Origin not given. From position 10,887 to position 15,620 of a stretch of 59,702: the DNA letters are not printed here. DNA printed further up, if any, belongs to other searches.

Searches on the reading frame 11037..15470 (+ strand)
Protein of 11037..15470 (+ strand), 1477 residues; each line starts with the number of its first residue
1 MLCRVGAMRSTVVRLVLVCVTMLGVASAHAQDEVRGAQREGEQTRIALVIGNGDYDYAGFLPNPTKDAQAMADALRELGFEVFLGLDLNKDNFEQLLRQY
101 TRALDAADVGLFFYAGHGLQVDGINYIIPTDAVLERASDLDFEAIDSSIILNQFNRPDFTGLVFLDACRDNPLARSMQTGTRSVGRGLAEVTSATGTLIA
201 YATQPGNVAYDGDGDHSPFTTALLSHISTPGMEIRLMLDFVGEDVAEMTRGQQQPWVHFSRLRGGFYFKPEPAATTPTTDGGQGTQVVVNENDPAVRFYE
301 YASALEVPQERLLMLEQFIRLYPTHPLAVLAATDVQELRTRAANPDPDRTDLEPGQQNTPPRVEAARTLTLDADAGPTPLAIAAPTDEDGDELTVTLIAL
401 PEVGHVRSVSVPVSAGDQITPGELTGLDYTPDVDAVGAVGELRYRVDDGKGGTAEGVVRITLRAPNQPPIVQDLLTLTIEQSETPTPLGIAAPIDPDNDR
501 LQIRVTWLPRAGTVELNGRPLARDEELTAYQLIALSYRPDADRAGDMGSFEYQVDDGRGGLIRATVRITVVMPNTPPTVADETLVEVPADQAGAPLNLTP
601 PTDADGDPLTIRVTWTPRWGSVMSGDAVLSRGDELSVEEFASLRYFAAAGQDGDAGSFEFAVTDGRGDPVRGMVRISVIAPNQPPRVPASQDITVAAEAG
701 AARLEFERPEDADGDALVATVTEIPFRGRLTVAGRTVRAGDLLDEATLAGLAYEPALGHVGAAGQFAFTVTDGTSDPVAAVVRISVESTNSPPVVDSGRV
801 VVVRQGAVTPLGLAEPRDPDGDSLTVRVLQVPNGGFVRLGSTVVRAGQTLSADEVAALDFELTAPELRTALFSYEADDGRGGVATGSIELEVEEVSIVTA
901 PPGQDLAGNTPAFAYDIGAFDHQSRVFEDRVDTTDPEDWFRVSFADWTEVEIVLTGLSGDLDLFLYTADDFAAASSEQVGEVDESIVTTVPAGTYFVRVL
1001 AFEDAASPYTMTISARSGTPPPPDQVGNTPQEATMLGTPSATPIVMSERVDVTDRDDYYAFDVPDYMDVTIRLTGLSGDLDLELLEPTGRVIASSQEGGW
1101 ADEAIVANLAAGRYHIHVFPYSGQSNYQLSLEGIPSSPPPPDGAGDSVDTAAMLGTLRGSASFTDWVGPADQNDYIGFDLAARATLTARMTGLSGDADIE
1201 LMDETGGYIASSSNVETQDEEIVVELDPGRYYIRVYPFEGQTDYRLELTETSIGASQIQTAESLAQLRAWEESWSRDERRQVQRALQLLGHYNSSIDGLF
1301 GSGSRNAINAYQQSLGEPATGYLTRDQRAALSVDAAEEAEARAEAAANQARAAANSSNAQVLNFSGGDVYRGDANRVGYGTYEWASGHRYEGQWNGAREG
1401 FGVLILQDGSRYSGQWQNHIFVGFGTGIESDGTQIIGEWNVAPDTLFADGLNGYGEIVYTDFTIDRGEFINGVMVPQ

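Call 113: search_protein_families(library=pfam, proteins=[window:11037-15470:+], max_evalue=0.0001)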
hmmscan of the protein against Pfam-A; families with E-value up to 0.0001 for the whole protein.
window:11037-15470:+ (1477 aa): 8 families
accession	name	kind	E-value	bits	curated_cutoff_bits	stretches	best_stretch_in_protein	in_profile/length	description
PF00656.27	Peptidase_C14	-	1e-39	137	21.4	1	44-267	1-233/233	Caspase domain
PF17963.7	Big_9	-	2.8e-39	134.3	23.6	4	466-569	1-89/89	Bacterial Ig domain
PF04151.21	PPC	-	4.3e-30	104.8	25.9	3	1172-1236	1-69/70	Bacterial pre-peptidase C-terminal domain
PF17803.7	Cadherin_4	-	5.2e-17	62.6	25.1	1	780-839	1-63/71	Bacterial cadherin-like domain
PF17892.7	Cadherin_5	-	1.2e-14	54.4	26.5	0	382-462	30-97/98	Cadherin-like domain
PF01471.23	PG_binding_1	-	1.8e-11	44.5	23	1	1276-1331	2-57/57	Putative peptidoglycan binding domain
PF16184.11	Cadherin_3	-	7.2e-11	42.5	25.5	0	605-677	30-105/106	Cadherin-like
PF02493.26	MORN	-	4.4e-05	23.6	22.5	0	1390-1411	1-23/23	MORN repeat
